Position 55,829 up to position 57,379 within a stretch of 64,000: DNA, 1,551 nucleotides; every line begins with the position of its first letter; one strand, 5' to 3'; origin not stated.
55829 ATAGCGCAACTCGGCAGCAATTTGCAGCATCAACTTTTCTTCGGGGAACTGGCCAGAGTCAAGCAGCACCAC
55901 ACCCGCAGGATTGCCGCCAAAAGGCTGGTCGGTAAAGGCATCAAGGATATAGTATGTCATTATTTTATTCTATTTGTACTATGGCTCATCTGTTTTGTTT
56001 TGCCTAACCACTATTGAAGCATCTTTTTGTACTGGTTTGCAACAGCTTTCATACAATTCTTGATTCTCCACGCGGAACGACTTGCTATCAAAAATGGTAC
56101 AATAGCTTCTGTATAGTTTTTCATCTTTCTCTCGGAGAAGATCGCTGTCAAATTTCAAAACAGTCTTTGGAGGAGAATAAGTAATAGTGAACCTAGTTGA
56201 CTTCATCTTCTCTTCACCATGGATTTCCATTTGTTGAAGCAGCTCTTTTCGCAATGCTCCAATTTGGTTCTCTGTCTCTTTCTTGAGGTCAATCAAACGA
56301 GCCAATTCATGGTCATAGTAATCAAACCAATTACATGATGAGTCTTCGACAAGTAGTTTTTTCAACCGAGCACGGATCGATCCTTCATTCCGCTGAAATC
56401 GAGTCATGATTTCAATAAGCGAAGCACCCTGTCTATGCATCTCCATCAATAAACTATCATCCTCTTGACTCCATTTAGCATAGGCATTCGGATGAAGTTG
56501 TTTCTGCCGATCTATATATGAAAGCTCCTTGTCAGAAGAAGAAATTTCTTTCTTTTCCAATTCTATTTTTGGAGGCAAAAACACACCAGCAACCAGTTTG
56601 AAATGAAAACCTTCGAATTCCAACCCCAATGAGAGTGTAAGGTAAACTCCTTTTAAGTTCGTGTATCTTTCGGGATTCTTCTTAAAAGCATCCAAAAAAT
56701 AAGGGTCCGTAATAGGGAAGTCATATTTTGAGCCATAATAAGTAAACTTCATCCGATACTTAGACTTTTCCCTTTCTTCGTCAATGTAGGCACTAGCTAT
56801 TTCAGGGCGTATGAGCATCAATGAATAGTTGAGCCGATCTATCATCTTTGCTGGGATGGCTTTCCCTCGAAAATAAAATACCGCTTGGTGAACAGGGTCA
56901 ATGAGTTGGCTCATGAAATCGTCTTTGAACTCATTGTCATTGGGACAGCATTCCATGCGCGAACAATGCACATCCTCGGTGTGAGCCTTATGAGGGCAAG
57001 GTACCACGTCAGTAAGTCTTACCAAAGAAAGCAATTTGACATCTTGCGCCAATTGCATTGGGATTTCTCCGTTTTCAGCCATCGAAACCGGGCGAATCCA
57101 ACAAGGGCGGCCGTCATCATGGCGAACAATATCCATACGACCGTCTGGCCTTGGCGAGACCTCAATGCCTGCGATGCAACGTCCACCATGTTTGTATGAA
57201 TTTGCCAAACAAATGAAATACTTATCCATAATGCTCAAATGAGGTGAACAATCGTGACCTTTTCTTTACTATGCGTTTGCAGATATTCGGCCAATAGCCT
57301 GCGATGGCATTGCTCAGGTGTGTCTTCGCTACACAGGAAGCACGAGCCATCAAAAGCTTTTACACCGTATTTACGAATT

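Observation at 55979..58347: AT-rich three-gene islet: two divergent DUF488 paralogues plus a Cys-rich/HTH/phage-like multidomain protein (candidate undescribed system)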

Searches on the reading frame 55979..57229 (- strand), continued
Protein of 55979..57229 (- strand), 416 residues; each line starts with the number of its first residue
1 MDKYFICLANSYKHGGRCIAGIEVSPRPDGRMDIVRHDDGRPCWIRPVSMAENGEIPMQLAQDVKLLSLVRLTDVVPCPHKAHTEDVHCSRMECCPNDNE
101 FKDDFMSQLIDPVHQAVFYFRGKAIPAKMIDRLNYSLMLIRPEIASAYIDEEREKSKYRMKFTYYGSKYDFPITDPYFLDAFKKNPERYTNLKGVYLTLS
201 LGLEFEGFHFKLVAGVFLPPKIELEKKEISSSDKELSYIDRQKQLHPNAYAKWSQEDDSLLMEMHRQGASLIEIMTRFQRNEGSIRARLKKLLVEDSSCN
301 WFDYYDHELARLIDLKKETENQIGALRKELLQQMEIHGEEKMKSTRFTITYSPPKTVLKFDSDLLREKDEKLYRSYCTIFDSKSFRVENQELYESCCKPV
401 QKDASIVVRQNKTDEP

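Call 94: search_protein_families(library=padloc, proteins=[L022:6664-8004:+, L075:9045-9866:+, L071:8396-9679:+, L031:6339-8861:+, L057:8989-9378:+, L044:10960-12018:+, L023:2338-2805:+, L053:10001-12847:+], max_evalue=0.001)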
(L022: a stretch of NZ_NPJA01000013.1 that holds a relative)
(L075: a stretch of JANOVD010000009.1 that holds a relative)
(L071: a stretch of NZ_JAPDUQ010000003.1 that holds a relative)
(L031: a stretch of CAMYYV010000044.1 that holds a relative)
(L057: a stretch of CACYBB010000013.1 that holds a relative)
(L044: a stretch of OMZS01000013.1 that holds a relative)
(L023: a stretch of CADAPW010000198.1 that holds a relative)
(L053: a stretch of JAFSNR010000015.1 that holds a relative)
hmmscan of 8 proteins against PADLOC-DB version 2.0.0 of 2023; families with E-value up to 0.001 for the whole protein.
L022:6664-8004:+ (447 aa): 0 families

L075:9045-9866:+ (274 aa): 0 families

L071:8396-9679:+ (428 aa): 0 families

L031:6339-8861:+ (841 aa): 14 families
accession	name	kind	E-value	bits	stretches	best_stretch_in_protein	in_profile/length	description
PDLC05065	PDC-S68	-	9.8e-19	64.6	2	38-177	621-745/1221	-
PDLC04476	PDC-M16A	-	1.1e-15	55.1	1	26-352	13-340/691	-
PDLC05064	PDC-S68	-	4.9e-15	52.3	2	14-178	678-825/1273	-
PDLC04475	PDC-M16A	-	1.5e-14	51.5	1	18-372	16-370/721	-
PDLC05035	PDC-S53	-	3.4e-14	49.9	1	363-425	792-857/900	-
PDLC01734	typeIV_RecD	-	1.2e-13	48.2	1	35-187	351-486/763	RecD_0_IVD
PDLC05066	PDC-S68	-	1.9e-12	44.1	2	8-178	566-722/1202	-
PDLC01148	RecD_like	-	1.8e-11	41.1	1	38-428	328-674/719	RecD/Tra ATPase fused to N-terminal HHH domain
PDLC02864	DpdF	-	6.9e-10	36.3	1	609-715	504-608/610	DpdF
PDLC02861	DpdF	-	2.9e-07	27.2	1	641-718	530-607/611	DpdF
PDLC04472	PDC-M16A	-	5.1e-06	23.1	0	18-138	224-344/930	-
PDLC02865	DpdF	-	7.7e-06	21.7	1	631-715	1416-1498/1499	DpdF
PDLC00122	GajB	-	0.00054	17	0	369-412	402-445/502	UrvD helicase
PDLC04474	PDC-M16A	-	0.00063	16.3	0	366-413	621-672/917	-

L057:8989-9378:+ (130 aa): 1 family
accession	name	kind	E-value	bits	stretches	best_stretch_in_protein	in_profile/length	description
PDLC04899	PDC-S07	-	7.7e-52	172.5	1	1-127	3-131/135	-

L044:10960-12018:+ (353 aa): 0 families

L023:2338-2805:+ (156 aa): 0 families

L053:10001-12847:+ (949 aa): 13 families
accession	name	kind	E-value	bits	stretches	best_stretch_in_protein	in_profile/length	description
PDLC04653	PDC-M45A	-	6.6e-29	99.2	1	2-222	4-227/230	-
PDLC01734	typeIV_RecD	-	2.9e-17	60.2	1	248-437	357-525/763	RecD_0_IVD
PDLC05065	PDC-S68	-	3.7e-17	59.4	2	247-375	622-745/1221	-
PDLC01148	RecD_like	-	2.6e-15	53.8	1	248-436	331-493/719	RecD/Tra ATPase fused to N-terminal HHH domain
PDLC04476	PDC-M16A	-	6.7e-15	52.5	1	231-537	10-327/691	-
PDLC05066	PDC-S68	-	1.5e-12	44.3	1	249-375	597-721/1202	-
PDLC04475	PDC-M16A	-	1.8e-12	44.6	1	231-570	17-370/721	-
PDLC05064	PDC-S68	-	7.2e-12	41.8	1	248-375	703-824/1273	-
PDLC04654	PDC-M45A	-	4.5e-11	40.8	1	137-223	92-183/188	-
PDLC05035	PDC-S53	-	2.7e-08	30.3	0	248-375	513-618/900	-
PDLC04655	PDC-M45A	-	3.4e-07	27.9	1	154-217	249-312/318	-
PDLC04474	PDC-M16A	-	3.6e-05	20.4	0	575-611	636-672/917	-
PDLC04140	mad8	-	0.00024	18.7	1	242-381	24-132/314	mads_8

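Call 97: search_protein_families(library=pfam, proteins=[L061:3473-4474:+, L054:10001-11026:+, L045:10001-11023:+, L040:10001-10915:+, L046:7806-8780:+, L043:10001-11236:+, L036:1562-2857:+, L071:10001-11161:+, L065:10001-11074:+, L018:10001-11014:+], max_evalue=0.01)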
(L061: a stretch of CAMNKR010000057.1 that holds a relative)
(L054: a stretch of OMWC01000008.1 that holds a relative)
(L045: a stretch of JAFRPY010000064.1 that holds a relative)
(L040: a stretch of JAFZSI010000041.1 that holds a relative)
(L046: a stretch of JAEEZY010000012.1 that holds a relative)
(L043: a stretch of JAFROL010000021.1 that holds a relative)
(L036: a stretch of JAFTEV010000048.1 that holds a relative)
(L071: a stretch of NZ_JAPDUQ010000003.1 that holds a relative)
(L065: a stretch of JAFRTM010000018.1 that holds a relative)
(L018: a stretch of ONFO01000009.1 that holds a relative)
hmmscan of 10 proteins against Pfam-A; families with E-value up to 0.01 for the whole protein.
L061:3473-4474:+ (334 aa): 1 family
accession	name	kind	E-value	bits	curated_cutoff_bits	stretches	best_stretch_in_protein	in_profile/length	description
PF22557.2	DuOB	-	5e-29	102.3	27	1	5-216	3-210/210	Dual OB-containing domain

L054:10001-11026:+ (342 aa): 1 family
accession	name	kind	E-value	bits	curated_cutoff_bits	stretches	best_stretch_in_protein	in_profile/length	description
PF22557.2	DuOB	-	6.4e-32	111.7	27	1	3-216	1-210/210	Dual OB-containing domain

L045:10001-11023:+ (341 aa): 1 family
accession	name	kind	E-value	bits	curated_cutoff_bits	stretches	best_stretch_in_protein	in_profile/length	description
PF22557.2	DuOB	-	1.2e-32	114.1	27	1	3-216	1-210/210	Dual OB-containing domain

L040:10001-10915:+ (305 aa): 1 family
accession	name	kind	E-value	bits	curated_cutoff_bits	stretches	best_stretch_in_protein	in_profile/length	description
PF22557.2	DuOB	-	3.9e-36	125.5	27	1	5-215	3-210/210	Dual OB-containing domain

L046:7806-8780:+ (325 aa): 1 family
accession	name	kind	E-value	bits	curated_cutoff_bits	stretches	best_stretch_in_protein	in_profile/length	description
PF22557.2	DuOB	-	3.9e-34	119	27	1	5-215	3-210/210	Dual OB-containing domain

L043:10001-11236:+ (412 aa): 2 families
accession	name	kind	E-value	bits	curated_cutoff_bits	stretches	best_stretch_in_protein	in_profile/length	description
PF22557.2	DuOB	-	4.1e-35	122.2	27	1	3-215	1-210/210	Dual OB-containing domain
PF00249.37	Myb_DNA-binding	-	0.0053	17.3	24.4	0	339-379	3-45/46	Myb-like DNA-binding domain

L036:1562-2857:+ (432 aa): 3 families
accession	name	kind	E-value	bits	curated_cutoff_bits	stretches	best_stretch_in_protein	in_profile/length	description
PF22557.2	DuOB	-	5.3e-32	112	27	1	107-315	3-210/210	Dual OB-containing domain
PF05565.16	Sipho_Gp157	-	1e-06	29.3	28.6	1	342-400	58-116/162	Siphovirus Gp157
PF23984.1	DUF7307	-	0.0085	16.5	27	0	340-390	9-61/129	Pam3 gp33-like protein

L071:10001-11161:+ (387 aa): 1 family
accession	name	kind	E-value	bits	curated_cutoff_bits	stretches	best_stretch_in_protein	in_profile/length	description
PF22557.2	DuOB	-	1.4e-30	107.3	27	1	3-214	1-210/210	Dual OB-containing domain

L065:10001-11074:+ (358 aa): 1 family
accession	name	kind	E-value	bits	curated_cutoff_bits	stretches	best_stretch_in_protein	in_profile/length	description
PF22557.2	DuOB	-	1e-31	111.1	27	1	5-218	3-210/210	Dual OB-containing domain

L018:10001-11014:+ (338 aa): 1 family
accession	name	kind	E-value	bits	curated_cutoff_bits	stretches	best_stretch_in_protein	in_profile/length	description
PF22557.2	DuOB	-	3.4e-37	129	27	1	5-216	3-210/210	Dual OB-containing domain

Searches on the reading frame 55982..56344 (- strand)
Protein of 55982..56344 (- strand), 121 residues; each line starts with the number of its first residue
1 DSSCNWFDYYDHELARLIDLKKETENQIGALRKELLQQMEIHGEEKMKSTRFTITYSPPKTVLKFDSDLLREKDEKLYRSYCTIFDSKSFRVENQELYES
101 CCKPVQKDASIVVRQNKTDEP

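Call 102: find_homologous_proteins(query=window:55982-56344:-, max_evalue=0.001)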
Query window:55982-56344:- (121 aa): 4 proteins with E <= 0.001 among 6 candidates.
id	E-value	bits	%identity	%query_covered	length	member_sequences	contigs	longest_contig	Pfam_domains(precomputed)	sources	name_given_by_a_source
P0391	5.4e-46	173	67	99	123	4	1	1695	PF05565.17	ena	-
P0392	2.4e-38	149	66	88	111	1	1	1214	PF05565.17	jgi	jgi:hypothetical protein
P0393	1.6e-37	146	66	84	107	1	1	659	PF05565.17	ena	-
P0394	9.5e-34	134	90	58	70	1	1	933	-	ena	-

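Call 103: find_encoding_contigs(protein=P0391, flank=5000, max_places=4)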
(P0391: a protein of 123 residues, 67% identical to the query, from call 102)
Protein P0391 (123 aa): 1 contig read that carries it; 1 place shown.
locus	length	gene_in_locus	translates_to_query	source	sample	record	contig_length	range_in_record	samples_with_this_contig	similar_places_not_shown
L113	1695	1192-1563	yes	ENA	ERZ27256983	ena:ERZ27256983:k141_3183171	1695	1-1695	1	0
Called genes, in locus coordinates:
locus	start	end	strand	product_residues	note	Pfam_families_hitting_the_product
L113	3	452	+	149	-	?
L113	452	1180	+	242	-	PF22557:DuOB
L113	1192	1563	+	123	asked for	PF05565:Sipho_Gp157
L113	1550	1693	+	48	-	?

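Call 104: find_encoding_contigs(protein=P0392, flank=5000, max_places=4)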
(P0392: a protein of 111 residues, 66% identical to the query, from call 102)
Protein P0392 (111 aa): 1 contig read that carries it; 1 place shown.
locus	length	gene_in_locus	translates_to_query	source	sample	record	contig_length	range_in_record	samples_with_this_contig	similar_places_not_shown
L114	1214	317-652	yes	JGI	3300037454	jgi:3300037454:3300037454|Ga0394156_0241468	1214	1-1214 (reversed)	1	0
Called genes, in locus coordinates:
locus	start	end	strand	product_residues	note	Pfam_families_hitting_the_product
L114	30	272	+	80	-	-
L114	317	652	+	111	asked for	PF05565:Sipho_Gp157 (weak)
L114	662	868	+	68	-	PF06902:Fer4_19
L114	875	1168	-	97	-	PF00543:P-II (weak)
